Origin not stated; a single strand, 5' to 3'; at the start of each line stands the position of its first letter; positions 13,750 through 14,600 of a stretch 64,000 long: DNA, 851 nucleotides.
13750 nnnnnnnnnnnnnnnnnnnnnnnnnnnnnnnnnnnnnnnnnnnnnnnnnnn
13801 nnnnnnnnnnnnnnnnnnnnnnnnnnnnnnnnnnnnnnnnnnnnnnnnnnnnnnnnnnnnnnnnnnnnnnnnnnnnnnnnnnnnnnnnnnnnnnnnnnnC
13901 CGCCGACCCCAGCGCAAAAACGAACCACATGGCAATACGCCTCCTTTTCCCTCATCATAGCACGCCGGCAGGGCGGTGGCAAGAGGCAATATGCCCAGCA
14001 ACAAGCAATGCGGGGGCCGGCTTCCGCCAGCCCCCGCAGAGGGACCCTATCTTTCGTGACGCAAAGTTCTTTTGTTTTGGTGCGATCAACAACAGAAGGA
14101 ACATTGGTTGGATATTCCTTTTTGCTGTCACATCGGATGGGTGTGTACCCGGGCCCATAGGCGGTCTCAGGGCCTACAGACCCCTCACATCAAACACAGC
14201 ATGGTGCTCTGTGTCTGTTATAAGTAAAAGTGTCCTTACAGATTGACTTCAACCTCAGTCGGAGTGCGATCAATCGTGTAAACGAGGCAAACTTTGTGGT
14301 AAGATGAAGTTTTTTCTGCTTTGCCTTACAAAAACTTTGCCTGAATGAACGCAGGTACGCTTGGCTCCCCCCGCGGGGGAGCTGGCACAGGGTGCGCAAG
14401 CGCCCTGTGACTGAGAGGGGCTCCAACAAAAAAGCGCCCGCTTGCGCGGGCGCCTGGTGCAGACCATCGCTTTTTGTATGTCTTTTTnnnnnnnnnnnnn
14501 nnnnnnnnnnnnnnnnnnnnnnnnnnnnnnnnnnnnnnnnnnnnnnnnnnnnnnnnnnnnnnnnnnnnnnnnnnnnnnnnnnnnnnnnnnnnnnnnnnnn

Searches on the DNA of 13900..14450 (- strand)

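Call 4: search_dna_similar(query=window:13940-14420:-, collection=phages, mode=distant)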
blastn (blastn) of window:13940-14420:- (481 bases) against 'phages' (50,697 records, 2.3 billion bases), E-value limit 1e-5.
No match.

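Call 9: search_rna_families(source=window, start=13900, end=14450, threshold=evalue, max_evalue=10, show_alignments=3)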
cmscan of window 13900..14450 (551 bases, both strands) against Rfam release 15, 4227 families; matches with E-value up to 10: 3.
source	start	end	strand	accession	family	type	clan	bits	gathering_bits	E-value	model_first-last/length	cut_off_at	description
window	14269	14321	+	RF01123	sR35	Gene; snRNA; snoRNA; CD-box;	-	11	60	4.7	1-57/57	no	Small nucleolar RNA sR35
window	14424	14450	-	RF02353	BjrC68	Gene; sRNA;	-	11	39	6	52-82/82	5'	Bradyrhizobiaceae sRNA BjrC68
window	13939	13962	-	RF01145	sR14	Gene; snRNA; snoRNA; CD-box;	-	10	38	5.3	1-54/54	no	Small nucleolar RNA sR14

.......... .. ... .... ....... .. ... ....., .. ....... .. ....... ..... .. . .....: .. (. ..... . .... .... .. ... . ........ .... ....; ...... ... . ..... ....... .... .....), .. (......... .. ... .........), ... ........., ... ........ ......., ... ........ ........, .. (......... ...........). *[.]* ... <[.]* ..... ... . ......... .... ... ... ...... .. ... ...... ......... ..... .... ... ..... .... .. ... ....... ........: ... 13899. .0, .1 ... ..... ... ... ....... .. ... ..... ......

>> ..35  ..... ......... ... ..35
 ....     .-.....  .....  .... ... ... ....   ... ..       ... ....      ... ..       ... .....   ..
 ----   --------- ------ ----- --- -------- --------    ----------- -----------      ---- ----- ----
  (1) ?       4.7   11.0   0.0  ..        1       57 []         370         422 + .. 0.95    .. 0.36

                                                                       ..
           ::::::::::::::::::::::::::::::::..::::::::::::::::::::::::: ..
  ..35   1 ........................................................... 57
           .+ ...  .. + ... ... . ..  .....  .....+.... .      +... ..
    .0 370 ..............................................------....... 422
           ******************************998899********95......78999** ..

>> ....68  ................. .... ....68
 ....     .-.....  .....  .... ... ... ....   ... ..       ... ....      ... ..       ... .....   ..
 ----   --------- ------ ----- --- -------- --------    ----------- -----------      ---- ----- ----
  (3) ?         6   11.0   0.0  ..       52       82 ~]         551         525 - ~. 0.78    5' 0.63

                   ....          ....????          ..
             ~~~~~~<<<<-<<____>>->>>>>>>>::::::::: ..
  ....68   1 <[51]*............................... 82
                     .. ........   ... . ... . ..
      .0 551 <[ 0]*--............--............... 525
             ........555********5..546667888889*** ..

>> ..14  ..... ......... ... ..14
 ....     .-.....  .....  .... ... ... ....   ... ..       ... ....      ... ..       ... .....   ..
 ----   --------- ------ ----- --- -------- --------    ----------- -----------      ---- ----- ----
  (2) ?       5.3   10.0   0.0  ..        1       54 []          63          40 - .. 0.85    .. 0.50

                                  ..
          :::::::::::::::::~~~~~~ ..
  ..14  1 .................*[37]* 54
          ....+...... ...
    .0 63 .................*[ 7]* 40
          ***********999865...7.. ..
